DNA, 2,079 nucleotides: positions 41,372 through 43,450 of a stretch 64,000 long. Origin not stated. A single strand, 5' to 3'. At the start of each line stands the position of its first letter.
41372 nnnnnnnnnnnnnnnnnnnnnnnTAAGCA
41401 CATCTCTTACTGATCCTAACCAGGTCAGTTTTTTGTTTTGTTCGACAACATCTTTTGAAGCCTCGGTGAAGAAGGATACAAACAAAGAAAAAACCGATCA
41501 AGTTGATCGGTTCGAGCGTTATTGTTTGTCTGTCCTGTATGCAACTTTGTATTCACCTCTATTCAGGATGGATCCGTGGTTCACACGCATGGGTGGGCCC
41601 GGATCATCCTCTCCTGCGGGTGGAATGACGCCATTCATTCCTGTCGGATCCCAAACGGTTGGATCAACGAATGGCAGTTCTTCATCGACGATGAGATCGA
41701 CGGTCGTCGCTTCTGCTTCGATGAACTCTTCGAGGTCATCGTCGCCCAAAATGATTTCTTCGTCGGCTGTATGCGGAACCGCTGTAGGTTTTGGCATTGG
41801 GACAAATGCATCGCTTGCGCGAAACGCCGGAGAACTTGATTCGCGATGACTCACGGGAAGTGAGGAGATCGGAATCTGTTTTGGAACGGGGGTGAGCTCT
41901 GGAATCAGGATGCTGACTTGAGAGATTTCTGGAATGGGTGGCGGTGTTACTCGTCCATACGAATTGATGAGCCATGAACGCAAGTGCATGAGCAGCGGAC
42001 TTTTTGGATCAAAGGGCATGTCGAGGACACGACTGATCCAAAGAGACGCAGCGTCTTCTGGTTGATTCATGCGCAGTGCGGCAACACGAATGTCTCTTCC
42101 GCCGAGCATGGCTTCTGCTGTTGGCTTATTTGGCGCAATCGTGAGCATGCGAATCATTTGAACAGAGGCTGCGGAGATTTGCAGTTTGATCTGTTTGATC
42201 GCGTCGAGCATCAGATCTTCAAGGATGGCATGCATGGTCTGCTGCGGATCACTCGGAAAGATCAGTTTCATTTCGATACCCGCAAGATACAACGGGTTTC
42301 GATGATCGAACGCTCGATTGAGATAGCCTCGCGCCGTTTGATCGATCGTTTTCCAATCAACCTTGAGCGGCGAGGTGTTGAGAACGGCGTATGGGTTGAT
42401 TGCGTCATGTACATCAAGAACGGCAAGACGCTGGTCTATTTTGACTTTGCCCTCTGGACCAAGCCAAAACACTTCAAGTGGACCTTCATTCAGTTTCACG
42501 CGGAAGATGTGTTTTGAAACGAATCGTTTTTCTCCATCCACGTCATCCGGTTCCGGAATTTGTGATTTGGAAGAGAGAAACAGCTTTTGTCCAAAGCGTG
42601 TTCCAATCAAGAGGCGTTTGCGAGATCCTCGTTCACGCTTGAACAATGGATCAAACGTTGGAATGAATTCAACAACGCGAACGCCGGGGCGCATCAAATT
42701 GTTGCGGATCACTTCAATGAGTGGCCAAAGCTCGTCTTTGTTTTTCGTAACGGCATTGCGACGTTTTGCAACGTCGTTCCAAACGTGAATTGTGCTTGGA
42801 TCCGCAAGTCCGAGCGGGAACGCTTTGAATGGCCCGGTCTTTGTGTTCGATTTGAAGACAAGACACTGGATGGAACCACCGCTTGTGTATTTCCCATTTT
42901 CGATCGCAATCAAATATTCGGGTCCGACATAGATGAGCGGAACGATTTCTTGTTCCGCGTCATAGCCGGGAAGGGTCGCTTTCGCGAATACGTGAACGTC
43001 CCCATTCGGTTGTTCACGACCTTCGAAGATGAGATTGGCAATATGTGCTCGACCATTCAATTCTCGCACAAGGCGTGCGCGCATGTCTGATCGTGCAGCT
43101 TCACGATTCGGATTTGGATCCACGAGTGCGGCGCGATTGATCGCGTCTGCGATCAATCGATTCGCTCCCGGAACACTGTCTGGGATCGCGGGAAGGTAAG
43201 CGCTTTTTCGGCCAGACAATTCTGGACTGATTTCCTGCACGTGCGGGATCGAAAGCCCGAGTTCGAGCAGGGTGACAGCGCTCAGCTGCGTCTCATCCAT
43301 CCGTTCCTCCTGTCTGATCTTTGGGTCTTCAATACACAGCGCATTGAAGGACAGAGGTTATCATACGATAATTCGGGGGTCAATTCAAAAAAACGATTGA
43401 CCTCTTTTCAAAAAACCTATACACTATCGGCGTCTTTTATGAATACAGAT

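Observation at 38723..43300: Convergent pair of large paralogous hypothetical proteins (P1 509 aa, P2 593 aa) plus a divergent acidic Pro-rich protein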

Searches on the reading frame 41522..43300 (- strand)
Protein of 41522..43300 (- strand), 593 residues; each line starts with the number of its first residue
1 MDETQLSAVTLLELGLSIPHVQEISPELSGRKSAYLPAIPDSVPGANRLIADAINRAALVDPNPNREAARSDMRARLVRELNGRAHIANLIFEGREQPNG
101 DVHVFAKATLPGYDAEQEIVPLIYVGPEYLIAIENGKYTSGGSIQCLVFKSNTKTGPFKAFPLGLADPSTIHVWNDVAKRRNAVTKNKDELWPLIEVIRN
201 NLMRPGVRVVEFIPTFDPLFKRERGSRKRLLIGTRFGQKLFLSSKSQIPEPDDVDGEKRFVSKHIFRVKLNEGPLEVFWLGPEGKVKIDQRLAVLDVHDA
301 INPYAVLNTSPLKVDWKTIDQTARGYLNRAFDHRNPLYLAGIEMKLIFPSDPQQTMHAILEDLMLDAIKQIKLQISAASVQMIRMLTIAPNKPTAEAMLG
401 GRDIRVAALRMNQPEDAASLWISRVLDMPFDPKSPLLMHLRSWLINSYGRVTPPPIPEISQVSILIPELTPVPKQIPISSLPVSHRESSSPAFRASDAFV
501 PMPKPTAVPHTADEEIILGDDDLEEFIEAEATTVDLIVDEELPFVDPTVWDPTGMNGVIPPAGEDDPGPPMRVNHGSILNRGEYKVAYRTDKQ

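Call 4: search_protein_families(library=pfam, proteins=[window:41522-43300:-], max_evalue=1)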
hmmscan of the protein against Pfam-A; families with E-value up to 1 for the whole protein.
window:41522-43300:- (593 aa): 0 families

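Call 5: search_protein_families(library=phrogs, proteins=[window:41522-43300:-], max_evalue=1)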
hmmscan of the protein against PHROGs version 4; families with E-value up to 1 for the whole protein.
window:41522-43300:- (593 aa): 0 families

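Call 7: search_protein_families(library=ncbifam, proteins=[window:41522-43300:-], max_evalue=1)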
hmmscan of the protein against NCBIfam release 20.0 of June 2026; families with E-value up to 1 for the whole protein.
window:41522-43300:- (593 aa): 0 families

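Call 8: search_protein_families(library=padloc, proteins=[window:41522-43300:-], max_evalue=1)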
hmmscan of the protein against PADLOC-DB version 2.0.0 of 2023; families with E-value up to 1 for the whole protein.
window:41522-43300:- (593 aa): 0 families

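Call 74: predict_structure(alignment_id=A6)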
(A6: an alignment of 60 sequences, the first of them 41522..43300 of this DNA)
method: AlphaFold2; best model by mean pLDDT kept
length: 593 residues; sequences in the alignment: 60
mean_pLDDT: 76.3   pTM: 0.61
mean pLDDT of the five models: 76.3, 75.1, 75.0, 73.7, 73.6
residues with pLDDT >= 90: 287; 70-90: 115; 50-70: 54; < 50: 137
segments of 3 or more residues with pLDDT < 50: 1-5, 20-37, 458-469, 475-515, 528-544, 547-552, 554-558, 566-593
pLDDT, mean of each block of 10 residues (from residue 1): 51 65 35 42 78 94 89 96 92 90 94 95 83 81 93 93 93 93 91 90 79 90 83 92 92 92 93 92 86 70 93 95 96 97 93 94 94 92 93 89 85 81 94 94 87 53 46 46 39 43 45 50 54 37 47 47 51 39 36 35
secondary structure, 60 per line:
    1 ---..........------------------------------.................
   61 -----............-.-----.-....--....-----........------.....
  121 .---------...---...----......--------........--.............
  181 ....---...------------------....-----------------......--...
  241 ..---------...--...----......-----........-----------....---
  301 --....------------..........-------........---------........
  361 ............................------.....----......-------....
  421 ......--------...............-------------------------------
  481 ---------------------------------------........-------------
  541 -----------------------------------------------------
elements in order: H4-13 H44-60 H66-76 E87-90 E93-96 E102-109 E116-121 E131-133 E137-139 E144-149 E158-162 H168-184 E209-212 E230-235 E238-242 E252-254 E257-259 E264-269 E275-282 H294-297 H303-306 H319-328 H336-343 H353-388 H395-399 H404-409 H417-426 H435-449 H520-527

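Call 76: fold_search(model_id=the predicted structure, library=pdb)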
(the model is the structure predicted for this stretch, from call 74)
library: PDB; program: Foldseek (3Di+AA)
matches with E <= 10: 271; with E <= 0.001: 0
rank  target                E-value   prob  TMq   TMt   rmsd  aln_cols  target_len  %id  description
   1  8idx_A                7.8e-02  0.15  0.08  0.19  19.2       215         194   11  Structure of p205 HIN (released 2024-02-14)
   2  2oq0_B                8.2e-02  0.12  0.08  0.17  17.8       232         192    9  Crystal Structure of the First HIN-200 Domain of Interferon-Inducible Protein 16 (released 2007-02-27)
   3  5k36_I                1.2e-01  0.13  0.08  0.16  18.8       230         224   10  Structure of an eleven component nuclear RNA exosome complex bound to RNA (released 2016-11-02)
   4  9a74_B                1.4e-01  0.06  0.09  0.12  32.3       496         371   10  Integrative model of YKUJ-NUSA by crosslinking MS and deep learning (released 2024-09-18)
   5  8x70_A                2.1e-01  0.08  0.08  0.19  16.9       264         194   13  The Crystal Structure of IFI16 from Biortus. (released 2023-12-27)
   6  4pkw                  2.9e-01  0.08  0.11  0.12  20.3       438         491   12  Anthrax toxin lethal factor with bound small molecule inhibitor GM6001 (released 2014-11-12)
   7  6zxj_I                2.9e-01  0.06  0.09  0.09  21.3       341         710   11  Fully-loaded anthrax lethal toxin in its heptameric pre-pore state, in which the third lethal factor is masked out (PA (released 2020-09-02)
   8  8x70_D                3.2e-01  0.09  0.08  0.19  18.8       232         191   12  The Crystal Structure of IFI16 from Biortus. (released 2023-12-27)
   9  2id0_A                4.6e-01  0.23  0.12  0.12   9.1       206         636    9  Escherichia coli RNase II (released 2006-10-03)
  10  6zxk_J                4.6e-01  0.08  0.08  0.07  13.0       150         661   15  Fully-loaded anthrax lethal toxin in its heptameric pre-pore state and PA7LF(2+1B) arrangement (released 2020-09-02)
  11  5vzj_G                5.1e-01  0.10  0.11  0.20  13.9       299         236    9  STRUCTURE OF A TWELVE COMPONENT MPP6-NUCLEAR RNA EXOSOME COMPLEX BOUND TO RNA (released 2017-08-02)
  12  5z7d_B                5.1e-01  0.08  0.08  0.11  19.3       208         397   16  p204HINab-dsDNA complex structure (released 2019-01-30)
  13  4qgu_A                5.6e-01  0.06  0.08  0.18  19.2       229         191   13  protein domain complex with ssDNA (released 2015-06-17)
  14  6oe9                  6.6e-01  0.06  0.08  0.19  18.3       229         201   12  Crystal structure of p204 HIN1 domain (released 2019-07-10)
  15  4pkr                  9.0e-01  0.03  0.10  0.12  23.2       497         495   11  Anthrax toxin lethal factor with bound small molecule inhibitor 10 (released 2014-11-12)
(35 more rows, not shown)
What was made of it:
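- On SSB/RPA-type OB-fold ssDNA-binding proteins: The P2 model gives E>=0.08 (call 76).
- The weak top fold hits for P2 are HIN-200 DNA-sensor domains (call 76).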
